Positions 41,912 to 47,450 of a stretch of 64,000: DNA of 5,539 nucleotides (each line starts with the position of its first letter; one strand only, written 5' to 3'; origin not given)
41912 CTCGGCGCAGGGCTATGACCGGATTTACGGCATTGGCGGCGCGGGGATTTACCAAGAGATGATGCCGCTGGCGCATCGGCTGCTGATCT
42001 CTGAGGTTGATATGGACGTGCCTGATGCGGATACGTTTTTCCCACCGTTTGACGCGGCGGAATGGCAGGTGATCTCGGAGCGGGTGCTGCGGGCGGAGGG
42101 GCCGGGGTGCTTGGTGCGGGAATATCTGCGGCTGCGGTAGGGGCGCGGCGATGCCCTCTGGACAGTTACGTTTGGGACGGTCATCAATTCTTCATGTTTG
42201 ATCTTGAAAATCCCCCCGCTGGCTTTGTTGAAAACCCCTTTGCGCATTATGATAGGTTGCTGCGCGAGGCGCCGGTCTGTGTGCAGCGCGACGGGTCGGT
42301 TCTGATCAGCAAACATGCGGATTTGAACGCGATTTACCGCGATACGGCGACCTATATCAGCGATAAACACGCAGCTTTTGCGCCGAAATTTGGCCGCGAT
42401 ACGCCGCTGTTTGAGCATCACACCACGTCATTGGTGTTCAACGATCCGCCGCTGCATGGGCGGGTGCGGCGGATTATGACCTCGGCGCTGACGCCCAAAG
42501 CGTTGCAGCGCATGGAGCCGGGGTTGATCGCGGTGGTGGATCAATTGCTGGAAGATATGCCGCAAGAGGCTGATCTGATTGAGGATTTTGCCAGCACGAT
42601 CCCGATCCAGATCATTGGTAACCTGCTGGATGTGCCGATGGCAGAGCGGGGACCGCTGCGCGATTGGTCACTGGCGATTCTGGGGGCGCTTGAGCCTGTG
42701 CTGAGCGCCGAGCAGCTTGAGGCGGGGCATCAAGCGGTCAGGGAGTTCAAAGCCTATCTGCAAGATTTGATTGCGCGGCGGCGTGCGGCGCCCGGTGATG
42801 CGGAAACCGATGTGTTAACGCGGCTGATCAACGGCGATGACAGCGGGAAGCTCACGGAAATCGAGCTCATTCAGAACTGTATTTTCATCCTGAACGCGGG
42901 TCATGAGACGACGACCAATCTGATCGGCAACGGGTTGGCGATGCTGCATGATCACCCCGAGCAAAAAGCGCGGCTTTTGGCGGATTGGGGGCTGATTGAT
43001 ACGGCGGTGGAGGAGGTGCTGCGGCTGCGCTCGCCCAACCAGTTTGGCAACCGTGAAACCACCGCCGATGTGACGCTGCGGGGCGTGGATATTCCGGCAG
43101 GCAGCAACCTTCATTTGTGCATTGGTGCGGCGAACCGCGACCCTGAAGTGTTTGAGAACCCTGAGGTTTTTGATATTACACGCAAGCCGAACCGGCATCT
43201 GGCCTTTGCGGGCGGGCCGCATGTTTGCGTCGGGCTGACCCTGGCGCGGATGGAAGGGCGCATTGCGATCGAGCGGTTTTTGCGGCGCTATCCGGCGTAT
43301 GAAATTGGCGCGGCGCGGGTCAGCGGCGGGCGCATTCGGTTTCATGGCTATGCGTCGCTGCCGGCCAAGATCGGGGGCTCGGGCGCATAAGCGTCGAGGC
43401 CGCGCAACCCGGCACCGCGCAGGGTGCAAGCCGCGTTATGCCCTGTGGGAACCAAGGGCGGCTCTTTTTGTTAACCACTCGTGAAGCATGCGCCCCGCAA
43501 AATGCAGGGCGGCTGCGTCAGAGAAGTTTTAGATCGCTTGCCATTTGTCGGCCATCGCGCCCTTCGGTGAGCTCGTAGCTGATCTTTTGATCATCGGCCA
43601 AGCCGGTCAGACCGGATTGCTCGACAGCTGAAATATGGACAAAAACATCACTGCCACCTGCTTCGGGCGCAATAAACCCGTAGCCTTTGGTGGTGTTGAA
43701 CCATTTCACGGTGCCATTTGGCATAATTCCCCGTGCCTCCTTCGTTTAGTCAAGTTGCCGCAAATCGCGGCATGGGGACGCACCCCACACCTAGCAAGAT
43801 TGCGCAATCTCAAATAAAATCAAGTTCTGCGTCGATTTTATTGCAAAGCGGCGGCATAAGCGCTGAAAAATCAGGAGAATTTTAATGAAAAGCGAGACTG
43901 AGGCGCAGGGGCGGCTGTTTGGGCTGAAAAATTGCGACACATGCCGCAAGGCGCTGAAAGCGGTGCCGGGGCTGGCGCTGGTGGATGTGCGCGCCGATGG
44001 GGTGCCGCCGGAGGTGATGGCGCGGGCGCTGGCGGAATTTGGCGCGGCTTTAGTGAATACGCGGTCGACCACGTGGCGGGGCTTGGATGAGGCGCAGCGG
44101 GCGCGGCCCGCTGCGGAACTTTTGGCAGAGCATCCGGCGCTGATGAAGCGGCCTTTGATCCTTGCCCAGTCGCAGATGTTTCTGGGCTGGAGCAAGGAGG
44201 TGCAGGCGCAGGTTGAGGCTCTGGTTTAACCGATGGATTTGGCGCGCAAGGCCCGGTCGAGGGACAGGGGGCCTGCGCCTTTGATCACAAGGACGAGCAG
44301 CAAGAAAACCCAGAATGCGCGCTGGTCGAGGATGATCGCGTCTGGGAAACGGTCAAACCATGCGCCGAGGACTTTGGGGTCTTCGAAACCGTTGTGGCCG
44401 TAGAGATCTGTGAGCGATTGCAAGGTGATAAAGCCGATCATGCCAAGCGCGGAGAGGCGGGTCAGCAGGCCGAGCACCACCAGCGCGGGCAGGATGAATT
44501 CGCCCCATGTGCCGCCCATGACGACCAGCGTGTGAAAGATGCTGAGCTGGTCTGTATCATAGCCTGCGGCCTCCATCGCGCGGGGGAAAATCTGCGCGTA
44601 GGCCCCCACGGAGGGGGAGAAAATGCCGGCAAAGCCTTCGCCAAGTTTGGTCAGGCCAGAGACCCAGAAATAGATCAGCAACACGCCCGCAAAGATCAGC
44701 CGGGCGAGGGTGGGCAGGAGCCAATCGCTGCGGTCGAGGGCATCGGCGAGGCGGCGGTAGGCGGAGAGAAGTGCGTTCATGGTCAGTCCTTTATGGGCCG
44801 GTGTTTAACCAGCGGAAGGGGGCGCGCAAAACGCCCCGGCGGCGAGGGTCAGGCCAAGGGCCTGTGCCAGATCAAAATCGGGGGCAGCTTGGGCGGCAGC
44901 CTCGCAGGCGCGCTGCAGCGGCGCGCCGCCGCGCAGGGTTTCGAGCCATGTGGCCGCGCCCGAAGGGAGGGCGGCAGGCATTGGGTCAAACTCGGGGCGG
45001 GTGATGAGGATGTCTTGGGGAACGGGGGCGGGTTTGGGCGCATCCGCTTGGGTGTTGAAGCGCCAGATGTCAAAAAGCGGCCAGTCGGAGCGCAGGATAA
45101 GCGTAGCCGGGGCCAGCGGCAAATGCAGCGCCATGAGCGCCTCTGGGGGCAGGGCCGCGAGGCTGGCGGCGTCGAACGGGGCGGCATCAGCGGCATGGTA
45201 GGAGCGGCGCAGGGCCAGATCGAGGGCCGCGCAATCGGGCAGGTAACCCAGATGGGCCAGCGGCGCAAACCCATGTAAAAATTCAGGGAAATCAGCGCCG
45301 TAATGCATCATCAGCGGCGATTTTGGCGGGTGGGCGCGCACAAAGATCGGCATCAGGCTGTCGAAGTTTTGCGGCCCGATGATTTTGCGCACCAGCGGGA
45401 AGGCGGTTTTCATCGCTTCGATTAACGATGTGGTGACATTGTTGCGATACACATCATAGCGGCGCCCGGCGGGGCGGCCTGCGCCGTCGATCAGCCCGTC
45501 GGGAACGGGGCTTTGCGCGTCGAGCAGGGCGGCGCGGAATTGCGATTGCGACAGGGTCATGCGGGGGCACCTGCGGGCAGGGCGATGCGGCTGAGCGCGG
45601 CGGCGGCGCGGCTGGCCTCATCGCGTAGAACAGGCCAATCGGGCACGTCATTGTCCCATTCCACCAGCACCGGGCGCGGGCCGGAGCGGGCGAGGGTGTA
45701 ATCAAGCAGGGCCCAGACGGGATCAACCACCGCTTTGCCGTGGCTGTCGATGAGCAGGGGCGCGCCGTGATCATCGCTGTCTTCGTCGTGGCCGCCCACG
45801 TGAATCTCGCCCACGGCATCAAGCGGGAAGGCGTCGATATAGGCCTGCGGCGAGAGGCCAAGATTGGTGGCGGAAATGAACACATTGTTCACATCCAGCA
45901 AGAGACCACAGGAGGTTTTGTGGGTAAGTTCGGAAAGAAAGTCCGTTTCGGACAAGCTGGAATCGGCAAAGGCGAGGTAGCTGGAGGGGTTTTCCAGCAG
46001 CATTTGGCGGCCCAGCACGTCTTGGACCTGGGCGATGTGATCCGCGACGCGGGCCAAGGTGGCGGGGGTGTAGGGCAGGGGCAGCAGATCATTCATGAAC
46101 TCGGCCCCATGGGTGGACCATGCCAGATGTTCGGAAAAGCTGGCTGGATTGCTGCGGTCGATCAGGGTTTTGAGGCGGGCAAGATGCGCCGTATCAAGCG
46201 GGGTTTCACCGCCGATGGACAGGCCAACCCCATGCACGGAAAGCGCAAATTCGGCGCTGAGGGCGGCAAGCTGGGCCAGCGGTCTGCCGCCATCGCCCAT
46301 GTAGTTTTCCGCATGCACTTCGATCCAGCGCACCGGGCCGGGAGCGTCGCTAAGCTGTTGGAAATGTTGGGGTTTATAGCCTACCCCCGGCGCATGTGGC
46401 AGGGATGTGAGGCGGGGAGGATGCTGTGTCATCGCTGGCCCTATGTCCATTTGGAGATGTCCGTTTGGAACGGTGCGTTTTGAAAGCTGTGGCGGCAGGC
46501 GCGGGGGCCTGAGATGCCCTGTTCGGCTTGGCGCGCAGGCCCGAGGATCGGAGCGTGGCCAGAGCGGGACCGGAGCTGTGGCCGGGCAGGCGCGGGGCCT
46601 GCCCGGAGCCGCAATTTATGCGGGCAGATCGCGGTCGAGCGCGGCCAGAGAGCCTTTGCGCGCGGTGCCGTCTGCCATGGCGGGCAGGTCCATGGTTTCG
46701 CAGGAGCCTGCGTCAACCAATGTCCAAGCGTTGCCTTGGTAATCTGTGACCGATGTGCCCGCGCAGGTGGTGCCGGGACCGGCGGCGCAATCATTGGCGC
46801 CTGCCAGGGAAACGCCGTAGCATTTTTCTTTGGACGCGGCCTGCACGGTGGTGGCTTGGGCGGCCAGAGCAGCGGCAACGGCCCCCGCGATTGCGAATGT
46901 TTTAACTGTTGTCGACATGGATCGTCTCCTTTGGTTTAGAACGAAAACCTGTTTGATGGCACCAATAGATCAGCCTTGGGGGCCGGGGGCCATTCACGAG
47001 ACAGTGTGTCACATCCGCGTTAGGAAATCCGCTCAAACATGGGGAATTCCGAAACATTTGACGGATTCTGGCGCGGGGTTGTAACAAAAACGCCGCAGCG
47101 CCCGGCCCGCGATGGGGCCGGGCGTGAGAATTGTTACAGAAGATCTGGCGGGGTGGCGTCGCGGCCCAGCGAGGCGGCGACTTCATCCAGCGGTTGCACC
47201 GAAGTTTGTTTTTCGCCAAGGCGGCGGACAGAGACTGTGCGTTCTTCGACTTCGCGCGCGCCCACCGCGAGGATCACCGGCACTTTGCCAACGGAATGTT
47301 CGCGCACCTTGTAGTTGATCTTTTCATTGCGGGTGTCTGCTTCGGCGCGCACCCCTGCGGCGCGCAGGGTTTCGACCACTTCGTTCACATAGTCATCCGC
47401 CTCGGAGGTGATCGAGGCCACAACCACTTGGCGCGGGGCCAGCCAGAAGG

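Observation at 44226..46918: Bufferin-type RiPP metallophore cluster (DUF2282 precursor - DUF692/MNIO - DUF2063 - DoxX) with no adjacent regulator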

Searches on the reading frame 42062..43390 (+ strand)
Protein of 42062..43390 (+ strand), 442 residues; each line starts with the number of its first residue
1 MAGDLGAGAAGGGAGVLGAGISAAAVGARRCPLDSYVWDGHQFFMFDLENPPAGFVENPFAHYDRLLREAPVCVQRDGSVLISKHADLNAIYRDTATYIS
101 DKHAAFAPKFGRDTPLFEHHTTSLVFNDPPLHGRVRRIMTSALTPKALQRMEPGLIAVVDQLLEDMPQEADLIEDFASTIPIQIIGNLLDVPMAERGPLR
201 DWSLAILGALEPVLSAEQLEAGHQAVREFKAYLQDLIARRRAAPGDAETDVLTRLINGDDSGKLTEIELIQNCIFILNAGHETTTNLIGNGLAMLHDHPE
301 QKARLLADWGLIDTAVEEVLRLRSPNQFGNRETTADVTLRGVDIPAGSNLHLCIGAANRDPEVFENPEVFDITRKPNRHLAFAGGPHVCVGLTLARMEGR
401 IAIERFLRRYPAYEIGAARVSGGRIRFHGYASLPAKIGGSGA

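Call 3: search_protein_families(library=pfam, proteins=[window:42062-43390:+], max_evalue=0.01)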
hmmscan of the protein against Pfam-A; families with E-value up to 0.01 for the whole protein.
window:42062-43390:+ (442 aa): 1 family
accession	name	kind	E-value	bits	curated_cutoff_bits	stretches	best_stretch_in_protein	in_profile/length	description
PF00067.27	p450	-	1.2e-38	133.5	22.8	2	311-410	323-432/462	Cytochrome P450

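Call 4: search_protein_families(library=ncbifam, proteins=[window:42062-43390:+], max_evalue=0.01)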
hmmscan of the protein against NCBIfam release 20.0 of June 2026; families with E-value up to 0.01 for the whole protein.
window:42062-43390:+ (442 aa): 9 families
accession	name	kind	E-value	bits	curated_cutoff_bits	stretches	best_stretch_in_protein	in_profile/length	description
NF041177.1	Cyp119_Thmprot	equivalog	3.5e-49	167.5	680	1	124-420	68-350/368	cytochrome P450 Cyp119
NF045816.1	PentlenlactSyn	equivalog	1.2e-42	146.1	700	1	81-415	40-371/396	pentalenolactone synthase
TIGR04515.1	P450_rel_GT_act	subfamily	1.6e-42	146.3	343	1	128-413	96-362/386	P450-derived glycosyltransferase activator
TIGR04538.1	P450_cycloAA_1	subfamily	2.9e-39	135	500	1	54-408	6-364/395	cytochrome P450, cyclodipeptide synthase-associated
TIGR04458.1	CYP450_TxtE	equivalog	4.8e-37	127.5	500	1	54-436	8-401/403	4-nitrotryptophan synthase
NF041802.1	P450_SolI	exception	9e-36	123.2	850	1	124-431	109-416/424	solanimycin biosynthesis cytochrome P450 SolI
NF050147.1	aminopyruv_ApyO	equivalog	5e-17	61.7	525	1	128-398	84-381/444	RiPP biosynthesis cytochrome P450 ApyO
NF045812.1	PentlenOxigase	equivalog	5.3e-14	51.9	800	1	225-409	197-408/444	pentalenene oxygenase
NF051859.1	AlbFlvMonOxTrpSyn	equivalog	4e-13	48.7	700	2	224-306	214-297/457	bifunctional albaflavenone monooxygenase/terpene synthase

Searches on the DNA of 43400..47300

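Call 25: search_rna_families(source=window, start=43400, end=47300, threshold=evalue, max_evalue=1)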
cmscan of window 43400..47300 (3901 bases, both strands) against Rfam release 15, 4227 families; matches with E-value up to 1: 0.
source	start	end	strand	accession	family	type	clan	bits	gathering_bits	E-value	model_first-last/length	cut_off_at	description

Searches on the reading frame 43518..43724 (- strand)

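Call 3: search_protein_families(library=pfam, proteins=[window:43518-43724:-], max_evalue=0.01)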
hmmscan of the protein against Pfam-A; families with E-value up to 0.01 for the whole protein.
window:43518-43724:- (68 aa): 3 families
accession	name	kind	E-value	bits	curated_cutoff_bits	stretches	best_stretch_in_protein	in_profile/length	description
PF00313.28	CSD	-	5.7e-21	74.6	27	1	3-63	2-61/66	'Cold-shock' DNA-binding domain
PF08206.17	OB_RNB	-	0.001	19.2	24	1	11-34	6-29/58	Ribonuclease B OB domain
PF22707.2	S1CSD-TOTE-2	-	0.0069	16.8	27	1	4-39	5-32/60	S1/CSD-like domain 2 of the TOTE conflict systems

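Call 4: search_protein_families(library=ncbifam, proteins=[window:43518-43724:-], max_evalue=0.01)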
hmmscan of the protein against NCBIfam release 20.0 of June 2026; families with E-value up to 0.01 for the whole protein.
window:43518-43724:- (68 aa): 11 families
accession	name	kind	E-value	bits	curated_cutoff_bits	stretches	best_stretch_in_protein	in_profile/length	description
NF049933.1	TransAntitermCspE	equivalog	8.1e-23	80.3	120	1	3-61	5-63/69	transcription antiterminator/RNA stability regulator CspE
NF007062.0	PRK09507.1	subfamily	2.4e-21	75.4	133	1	4-62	6-64/69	transcription antiterminator/RNA stability regulator CspE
TIGR02381.1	cspD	equivalog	1.9e-18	66.2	115.4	1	1-60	1-60/68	cold shock domain-containing protein CspD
NF008190.0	PRK10943.1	subfamily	2.1e-18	66.1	137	1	4-59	6-61/69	cold shock-like protein CspC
NF007679.0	PRK10354.1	subfamily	4.9e-18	65.2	130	1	4-59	7-62/70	RNA chaperone/antiterminator CspA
NF011574.0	PRK14998.1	equivalog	3e-16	59.4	147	1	1-60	1-60/73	cold shock-like protein CspD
NF007405.0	PRK09937.1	equivalog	3.4e-16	59.2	152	1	1-60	1-60/74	cold shock-like protein CspD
NF007378.0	PRK09890.1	equivalog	8.1e-16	58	144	1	4-62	7-65/70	cold shock protein CspG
NF038236.1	retron_eff_Se72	equivalog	2e-08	34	82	1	4-63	1-57/62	retron Se72 family effector protein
NF012007.0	PRK15463.1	subfamily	3.7e-07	29.9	111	1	4-58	7-61/70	cold shock-like protein CspF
NF012008.0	PRK15464.1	equivalog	5.4e-05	23.2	141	1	4-35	7-38/70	cold shock-like protein CspH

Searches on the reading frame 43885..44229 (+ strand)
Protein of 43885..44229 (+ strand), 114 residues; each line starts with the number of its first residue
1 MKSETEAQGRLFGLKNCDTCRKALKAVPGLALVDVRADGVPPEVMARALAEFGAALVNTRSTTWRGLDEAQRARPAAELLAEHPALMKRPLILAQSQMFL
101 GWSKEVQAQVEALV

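Call 3: search_protein_families(library=pfam, proteins=[window:43885-44229:+], max_evalue=0.01)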
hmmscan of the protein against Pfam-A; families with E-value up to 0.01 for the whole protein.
window:43885-44229:+ (114 aa): 1 family
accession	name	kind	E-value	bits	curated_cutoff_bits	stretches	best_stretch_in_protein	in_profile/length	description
PF03960.21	ArsC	-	5.4e-13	49.5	24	1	12-106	1-75/79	ArsC family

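Call 4: search_protein_families(library=ncbifam, proteins=[window:43885-44229:+], max_evalue=0.01)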
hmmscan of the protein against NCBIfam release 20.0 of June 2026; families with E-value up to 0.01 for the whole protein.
window:43885-44229:+ (114 aa): 4 families
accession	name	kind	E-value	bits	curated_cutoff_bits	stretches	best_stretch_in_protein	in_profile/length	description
NF008107.0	PRK10853.1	equivalog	4.8e-19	68.6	121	1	10-107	4-112/119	ArsC family reductase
TIGR01617.1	arsC_related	subfamily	2.3e-12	47.2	75.05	1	10-105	2-110/117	Spx/MgsR family RNA polymerase-binding regulatory protein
NF002459.0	PRK01655.1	subfamily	0.00046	20.2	123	1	55-105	55-108/132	transcriptional regulator Spx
NF009210.0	PRK12559.1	equivalog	0.0089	16.1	159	0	49-105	48-108/131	transcriptional regulator SpxA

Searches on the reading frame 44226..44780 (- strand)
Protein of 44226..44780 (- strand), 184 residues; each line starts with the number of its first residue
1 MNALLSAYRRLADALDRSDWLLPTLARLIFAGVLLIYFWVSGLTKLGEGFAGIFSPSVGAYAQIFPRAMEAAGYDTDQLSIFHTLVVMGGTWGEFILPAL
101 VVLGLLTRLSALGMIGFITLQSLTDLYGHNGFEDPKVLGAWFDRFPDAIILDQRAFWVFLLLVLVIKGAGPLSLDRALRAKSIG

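Call 3: search_protein_families(library=pfam, proteins=[window:44226-44780:-], max_evalue=0.01)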
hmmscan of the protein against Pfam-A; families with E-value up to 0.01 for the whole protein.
window:44226-44780:- (184 aa): 1 family
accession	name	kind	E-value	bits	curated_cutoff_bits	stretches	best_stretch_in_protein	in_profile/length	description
PF07681.17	DoxX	-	5.8e-06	27.3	23.6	1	33-118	8-76/85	DoxX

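Call 4: search_protein_families(library=ncbifam, proteins=[window:44226-44780:-], max_evalue=0.01)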
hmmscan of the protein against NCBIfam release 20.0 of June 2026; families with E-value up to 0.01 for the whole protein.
window:44226-44780:- (184 aa): 1 family
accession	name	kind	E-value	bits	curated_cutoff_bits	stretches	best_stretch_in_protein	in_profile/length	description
NF050144.1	matur_HvfX_fam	equivalog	6.9e-05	23.1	80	0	33-116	10-78/165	HvfX family Cu-binding RiPP maturation protein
